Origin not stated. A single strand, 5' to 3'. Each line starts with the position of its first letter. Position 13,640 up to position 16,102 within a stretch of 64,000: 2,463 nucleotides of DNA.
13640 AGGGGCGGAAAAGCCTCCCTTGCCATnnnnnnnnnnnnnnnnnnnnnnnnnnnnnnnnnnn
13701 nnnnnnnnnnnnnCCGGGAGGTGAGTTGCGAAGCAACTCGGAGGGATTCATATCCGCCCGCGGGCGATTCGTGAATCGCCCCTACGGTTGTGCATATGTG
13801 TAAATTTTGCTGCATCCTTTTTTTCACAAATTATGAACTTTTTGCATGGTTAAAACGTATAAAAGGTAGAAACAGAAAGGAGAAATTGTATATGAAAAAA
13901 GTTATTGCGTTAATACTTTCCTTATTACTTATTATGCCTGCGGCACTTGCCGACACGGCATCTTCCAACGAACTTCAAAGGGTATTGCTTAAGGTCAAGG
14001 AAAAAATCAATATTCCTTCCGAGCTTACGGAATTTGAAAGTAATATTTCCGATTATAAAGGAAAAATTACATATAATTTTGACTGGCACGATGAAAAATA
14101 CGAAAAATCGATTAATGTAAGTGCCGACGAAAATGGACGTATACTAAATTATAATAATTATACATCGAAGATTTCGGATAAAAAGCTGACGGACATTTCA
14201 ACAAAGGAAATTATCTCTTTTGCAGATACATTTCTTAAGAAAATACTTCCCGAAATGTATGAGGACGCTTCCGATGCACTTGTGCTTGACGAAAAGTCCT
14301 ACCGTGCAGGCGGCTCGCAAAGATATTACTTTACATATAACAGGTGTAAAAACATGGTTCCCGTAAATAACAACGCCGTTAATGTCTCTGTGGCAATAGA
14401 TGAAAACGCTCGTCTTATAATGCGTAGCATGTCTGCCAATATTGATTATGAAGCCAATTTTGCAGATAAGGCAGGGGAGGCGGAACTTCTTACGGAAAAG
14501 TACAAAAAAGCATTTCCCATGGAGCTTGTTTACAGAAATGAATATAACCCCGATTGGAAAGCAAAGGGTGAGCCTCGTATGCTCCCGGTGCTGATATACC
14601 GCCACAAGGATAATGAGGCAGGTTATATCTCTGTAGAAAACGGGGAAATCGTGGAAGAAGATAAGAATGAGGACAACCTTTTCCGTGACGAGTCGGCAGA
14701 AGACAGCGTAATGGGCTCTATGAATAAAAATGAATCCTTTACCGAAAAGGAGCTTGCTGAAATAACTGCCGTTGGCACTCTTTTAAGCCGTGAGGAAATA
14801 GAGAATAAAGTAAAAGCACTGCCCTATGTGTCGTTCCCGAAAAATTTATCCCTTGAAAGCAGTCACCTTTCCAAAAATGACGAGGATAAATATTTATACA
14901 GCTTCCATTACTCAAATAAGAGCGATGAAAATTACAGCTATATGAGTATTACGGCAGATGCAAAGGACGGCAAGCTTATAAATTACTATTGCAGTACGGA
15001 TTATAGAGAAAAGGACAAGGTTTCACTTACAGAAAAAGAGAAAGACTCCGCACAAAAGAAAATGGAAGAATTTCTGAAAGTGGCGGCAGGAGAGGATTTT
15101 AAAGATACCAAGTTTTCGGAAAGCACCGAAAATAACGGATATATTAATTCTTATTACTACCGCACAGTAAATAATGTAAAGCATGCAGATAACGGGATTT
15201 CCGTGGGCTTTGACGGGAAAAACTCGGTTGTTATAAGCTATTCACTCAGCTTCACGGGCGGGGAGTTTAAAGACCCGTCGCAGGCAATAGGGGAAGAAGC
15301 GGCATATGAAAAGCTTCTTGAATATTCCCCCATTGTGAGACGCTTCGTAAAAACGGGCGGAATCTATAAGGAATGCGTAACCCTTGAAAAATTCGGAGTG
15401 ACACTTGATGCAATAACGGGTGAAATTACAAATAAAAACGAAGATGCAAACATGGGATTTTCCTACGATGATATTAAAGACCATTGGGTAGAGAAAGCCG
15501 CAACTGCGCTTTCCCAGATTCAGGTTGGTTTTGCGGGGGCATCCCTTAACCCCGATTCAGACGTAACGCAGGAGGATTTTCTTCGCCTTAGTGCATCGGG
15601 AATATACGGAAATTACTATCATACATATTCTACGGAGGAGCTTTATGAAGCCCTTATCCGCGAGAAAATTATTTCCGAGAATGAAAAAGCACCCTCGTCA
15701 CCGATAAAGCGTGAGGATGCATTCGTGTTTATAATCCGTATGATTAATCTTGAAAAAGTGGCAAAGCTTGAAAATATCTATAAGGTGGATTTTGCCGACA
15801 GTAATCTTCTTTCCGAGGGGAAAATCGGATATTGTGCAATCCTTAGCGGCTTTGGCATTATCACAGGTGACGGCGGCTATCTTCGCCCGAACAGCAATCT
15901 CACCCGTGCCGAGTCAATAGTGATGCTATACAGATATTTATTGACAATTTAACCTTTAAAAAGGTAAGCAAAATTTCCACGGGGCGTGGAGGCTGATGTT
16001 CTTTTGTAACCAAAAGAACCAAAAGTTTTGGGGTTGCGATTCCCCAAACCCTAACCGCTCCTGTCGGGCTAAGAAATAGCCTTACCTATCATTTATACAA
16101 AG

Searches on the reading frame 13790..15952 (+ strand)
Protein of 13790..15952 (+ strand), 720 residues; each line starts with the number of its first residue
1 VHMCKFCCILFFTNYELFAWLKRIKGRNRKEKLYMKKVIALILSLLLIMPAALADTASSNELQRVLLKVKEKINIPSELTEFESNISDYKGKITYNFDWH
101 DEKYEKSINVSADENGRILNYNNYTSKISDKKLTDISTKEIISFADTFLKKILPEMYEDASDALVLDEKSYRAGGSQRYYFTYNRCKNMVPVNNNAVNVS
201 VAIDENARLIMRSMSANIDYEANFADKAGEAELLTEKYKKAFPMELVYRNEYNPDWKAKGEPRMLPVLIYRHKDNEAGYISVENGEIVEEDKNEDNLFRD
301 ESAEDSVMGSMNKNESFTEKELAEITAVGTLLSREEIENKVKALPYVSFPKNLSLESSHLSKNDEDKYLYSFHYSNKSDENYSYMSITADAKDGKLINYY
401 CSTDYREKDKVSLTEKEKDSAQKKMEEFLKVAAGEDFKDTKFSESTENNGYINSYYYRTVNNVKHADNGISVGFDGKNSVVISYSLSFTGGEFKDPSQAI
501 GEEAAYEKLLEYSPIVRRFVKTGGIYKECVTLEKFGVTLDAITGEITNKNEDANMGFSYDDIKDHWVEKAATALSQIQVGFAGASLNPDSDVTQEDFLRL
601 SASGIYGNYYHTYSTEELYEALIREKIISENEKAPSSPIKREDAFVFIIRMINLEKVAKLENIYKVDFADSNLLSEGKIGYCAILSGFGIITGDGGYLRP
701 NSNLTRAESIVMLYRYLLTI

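Call 58: search_protein_families(library=pfam, proteins=[window:13790-15952:+], max_evalue=0.00001)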
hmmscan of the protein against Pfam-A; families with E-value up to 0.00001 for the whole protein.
window:13790-15952:+ (720 aa): 2 families
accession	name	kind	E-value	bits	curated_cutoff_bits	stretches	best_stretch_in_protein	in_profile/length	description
PF16244.11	DUF4901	-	1.5e-24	87.2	27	2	68-202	7-136/148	YcdB, YcdC repeated domain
PF00395.25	SLH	-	4.4e-06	27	20.8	0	684-708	17-42/44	S-layer homology domain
